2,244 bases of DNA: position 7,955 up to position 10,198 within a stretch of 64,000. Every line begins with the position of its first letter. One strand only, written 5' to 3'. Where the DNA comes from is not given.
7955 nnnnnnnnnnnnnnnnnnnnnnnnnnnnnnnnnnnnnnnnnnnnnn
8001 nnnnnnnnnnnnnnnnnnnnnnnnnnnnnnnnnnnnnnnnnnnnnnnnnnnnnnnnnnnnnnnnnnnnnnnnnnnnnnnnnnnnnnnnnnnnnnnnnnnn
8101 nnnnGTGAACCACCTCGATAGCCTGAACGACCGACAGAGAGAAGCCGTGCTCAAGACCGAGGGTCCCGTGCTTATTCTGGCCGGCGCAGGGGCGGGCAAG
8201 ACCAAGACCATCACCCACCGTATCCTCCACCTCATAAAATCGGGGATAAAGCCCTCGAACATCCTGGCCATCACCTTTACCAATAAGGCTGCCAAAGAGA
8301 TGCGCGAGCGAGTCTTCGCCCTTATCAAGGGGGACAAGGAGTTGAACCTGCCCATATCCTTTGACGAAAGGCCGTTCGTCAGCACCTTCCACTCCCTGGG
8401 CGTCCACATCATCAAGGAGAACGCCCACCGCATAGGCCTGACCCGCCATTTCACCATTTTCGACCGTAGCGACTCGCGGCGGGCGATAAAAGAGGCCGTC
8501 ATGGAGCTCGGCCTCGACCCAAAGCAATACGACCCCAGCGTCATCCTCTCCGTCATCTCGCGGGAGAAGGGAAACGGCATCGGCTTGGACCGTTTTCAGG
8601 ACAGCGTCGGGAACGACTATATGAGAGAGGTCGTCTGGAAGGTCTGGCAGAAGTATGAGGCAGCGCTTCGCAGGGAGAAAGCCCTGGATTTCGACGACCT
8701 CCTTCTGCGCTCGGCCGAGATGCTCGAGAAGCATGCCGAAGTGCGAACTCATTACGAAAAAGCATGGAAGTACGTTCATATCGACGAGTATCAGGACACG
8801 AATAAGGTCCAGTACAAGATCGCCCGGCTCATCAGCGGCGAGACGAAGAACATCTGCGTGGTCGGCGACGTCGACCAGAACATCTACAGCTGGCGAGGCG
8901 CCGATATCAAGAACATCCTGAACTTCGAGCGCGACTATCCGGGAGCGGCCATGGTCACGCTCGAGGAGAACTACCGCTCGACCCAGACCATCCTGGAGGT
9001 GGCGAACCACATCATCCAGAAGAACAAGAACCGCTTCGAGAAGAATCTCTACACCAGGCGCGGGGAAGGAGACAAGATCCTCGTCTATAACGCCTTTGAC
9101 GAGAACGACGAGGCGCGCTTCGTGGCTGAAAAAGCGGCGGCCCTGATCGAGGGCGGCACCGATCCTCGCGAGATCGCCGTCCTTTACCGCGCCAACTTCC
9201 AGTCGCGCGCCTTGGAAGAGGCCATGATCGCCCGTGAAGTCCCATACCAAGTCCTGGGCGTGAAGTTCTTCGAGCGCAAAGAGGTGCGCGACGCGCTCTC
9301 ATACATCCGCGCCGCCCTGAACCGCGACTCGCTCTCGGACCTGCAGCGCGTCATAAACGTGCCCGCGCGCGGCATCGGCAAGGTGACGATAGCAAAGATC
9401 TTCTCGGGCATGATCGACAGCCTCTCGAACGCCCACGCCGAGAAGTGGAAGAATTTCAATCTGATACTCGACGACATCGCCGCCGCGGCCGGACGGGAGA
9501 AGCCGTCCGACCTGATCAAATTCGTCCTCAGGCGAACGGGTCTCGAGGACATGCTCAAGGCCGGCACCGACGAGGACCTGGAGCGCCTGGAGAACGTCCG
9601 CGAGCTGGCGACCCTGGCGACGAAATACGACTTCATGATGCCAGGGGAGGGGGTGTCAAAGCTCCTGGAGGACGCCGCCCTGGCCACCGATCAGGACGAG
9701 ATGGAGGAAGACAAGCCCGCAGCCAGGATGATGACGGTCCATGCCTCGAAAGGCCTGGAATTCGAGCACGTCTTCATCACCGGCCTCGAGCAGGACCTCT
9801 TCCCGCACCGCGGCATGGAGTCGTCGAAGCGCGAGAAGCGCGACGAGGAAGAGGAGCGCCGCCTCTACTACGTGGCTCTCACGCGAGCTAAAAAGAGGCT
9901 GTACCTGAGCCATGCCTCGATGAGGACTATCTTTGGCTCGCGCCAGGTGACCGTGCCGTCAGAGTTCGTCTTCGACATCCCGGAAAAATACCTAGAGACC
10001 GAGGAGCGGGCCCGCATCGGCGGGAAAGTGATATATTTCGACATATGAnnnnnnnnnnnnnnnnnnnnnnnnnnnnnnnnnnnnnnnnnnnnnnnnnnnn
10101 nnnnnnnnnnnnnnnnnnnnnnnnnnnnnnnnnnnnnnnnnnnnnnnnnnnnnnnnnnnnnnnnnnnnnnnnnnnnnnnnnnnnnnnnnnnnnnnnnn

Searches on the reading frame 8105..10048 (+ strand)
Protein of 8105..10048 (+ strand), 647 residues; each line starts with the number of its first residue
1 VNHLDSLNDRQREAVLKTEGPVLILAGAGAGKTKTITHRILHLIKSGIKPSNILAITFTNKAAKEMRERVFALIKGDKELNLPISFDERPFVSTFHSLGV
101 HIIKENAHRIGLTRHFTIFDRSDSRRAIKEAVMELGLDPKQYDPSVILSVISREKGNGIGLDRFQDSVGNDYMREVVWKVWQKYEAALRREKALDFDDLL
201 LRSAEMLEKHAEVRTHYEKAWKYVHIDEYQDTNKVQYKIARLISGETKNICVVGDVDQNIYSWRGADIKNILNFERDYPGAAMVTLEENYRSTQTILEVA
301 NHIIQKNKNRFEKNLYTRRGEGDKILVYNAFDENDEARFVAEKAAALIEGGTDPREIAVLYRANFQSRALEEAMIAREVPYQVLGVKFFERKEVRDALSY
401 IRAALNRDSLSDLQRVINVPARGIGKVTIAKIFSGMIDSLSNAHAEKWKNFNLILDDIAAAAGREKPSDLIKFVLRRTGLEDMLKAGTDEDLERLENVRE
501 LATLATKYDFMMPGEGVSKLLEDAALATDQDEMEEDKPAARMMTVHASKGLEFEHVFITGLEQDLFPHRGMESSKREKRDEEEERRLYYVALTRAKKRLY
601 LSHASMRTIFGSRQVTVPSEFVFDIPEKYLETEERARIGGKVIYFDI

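Call 14: find_encoding_contigs(protein=window:8105-10048:+, flank=3000, max_places=6)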
Protein window:8105-10048:+ (647 aa): no gene with exactly this product is on record in the collection.

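Call 15: find_encoding_contigs(protein=window:8105-10045:+, flank=3000, max_places=6)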
Protein seq(647 aa) (647 aa): no gene with exactly this product is on record in the collection.

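Call 16: find_related_loci(query=window:8105-10048:+, collection=genome_contigs, flank=3000)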
Query window:8105-10048:+ (647 aa) in genome_contigs; peptide patterns used: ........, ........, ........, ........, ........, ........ (x = any residue, [..] = any of these).
600 stretches matched a pattern (row limit reached: there are more); 598 encode a relative of the query (tblastn E <= 1e-3); the best 80 are kept; 80 distinct loci.
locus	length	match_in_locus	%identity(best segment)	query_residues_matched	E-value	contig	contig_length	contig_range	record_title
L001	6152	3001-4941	60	1-646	0e+0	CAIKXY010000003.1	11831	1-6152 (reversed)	uncultured bacterium isolate E14_bin-0799 genome assembly, contig: bin-0799:03/15, whole genome shotgun sequence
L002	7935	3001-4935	81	1-647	0e+0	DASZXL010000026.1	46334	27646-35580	MAG TPA_asm: Candidatus Paceibacterota bacterium isolate SMAG_U6182 k141_110183, whole genome shotgun sequence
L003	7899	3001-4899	60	1-633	0e+0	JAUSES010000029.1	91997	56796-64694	MAG: bacterium isolate E14_maxbin.225_sub E14_k141_81433, whole genome shotgun sequence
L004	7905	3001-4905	59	1-634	0e+0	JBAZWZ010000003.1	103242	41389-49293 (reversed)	MAG: Candidatus Paceibacterota bacterium isolate SO_2017_GW1_44 NODE_1334_length_103242_cov_4.401455_OW334_2017, whole g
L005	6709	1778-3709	57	4-646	0e+0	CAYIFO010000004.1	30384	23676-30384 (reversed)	MAG TPA_asm: uncultured Candidatus Saccharibacteria bacterium isolate ERP119705_co18_164 genome assembly, contig: NODE_1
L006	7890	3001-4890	56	1-631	0e+0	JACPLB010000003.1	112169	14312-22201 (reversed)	MAG: Candidatus Kaiserbacteria bacterium isolate NC_groundwater_510_Ag_S-0.1um_48_15 S35_SO-1_scaffold_87457, whole geno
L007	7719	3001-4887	57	5-633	0e+0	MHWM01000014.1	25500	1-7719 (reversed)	MAG: Candidatus Zambryskibacteria bacterium RIFCSPLOWO2_02_FULL_39_14 rifcsplowo2_02_scaffold_2432, whole genome shotgun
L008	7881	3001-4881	57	1-634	0e+0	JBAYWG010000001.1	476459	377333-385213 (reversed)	MAG: Candidatus Paceibacterota bacterium isolate SO_2016_LW3_78 scaffold00007_LW162_2016, whole genome shotgun sequence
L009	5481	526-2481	57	2-645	0e+0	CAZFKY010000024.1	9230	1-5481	MAG TPA_asm: uncultured Candidatus Saccharibacteria bacterium isolate SRP135725_co1_149 genome assembly, contig: NODE_10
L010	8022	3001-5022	55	1-633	0e+0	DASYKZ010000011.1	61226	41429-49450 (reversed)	MAG TPA_asm: Candidatus Paceibacterota bacterium isolate SMAG_U4335 k141_3426650, whole genome shotgun sequence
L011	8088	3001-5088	52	1-647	0e+0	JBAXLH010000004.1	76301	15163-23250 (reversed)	MAG: bacterium isolate ELA422 MAG422_4, whole genome shotgun sequence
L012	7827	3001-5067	54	2-631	0e+0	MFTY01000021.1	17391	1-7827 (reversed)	MAG: Candidatus Nomurabacteria bacterium RIFCSPHIGHO2_02_FULL_35_13 rifcsphigho2_02_scaffold_5621, whole genome shotgun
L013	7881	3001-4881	54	3-631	0e+0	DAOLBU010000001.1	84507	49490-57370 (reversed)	MAG TPA_asm: Candidatus Paceibacterota bacterium isolate AMR_MDS_0110 NODE_154_length_84507_cov_5.532977, whole genome s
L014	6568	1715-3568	53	7-625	0e+0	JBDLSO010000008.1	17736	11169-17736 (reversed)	MAG: Candidatus Parcubacteria bacterium isolate king_2019_sw_WHONDRS-S19S_0016_AN_bin.2 scaffold_000039, whole genome sh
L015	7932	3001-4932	54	1-646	0e+0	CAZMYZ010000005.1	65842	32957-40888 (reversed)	MAG TPA_asm: uncultured Candidatus Saccharibacteria bacterium isolate SRP342105_co1_88 genome assembly, contig: NODE_533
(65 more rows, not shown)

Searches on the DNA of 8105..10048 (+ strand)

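Call 80: search_rna_families(sources=[L001, L002, L005, L006, L007, L011, L018, L021, L081, L083, L085, L086, L087, L089, L091, L094, L095, L102, L103, L105], threshold=gathering)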
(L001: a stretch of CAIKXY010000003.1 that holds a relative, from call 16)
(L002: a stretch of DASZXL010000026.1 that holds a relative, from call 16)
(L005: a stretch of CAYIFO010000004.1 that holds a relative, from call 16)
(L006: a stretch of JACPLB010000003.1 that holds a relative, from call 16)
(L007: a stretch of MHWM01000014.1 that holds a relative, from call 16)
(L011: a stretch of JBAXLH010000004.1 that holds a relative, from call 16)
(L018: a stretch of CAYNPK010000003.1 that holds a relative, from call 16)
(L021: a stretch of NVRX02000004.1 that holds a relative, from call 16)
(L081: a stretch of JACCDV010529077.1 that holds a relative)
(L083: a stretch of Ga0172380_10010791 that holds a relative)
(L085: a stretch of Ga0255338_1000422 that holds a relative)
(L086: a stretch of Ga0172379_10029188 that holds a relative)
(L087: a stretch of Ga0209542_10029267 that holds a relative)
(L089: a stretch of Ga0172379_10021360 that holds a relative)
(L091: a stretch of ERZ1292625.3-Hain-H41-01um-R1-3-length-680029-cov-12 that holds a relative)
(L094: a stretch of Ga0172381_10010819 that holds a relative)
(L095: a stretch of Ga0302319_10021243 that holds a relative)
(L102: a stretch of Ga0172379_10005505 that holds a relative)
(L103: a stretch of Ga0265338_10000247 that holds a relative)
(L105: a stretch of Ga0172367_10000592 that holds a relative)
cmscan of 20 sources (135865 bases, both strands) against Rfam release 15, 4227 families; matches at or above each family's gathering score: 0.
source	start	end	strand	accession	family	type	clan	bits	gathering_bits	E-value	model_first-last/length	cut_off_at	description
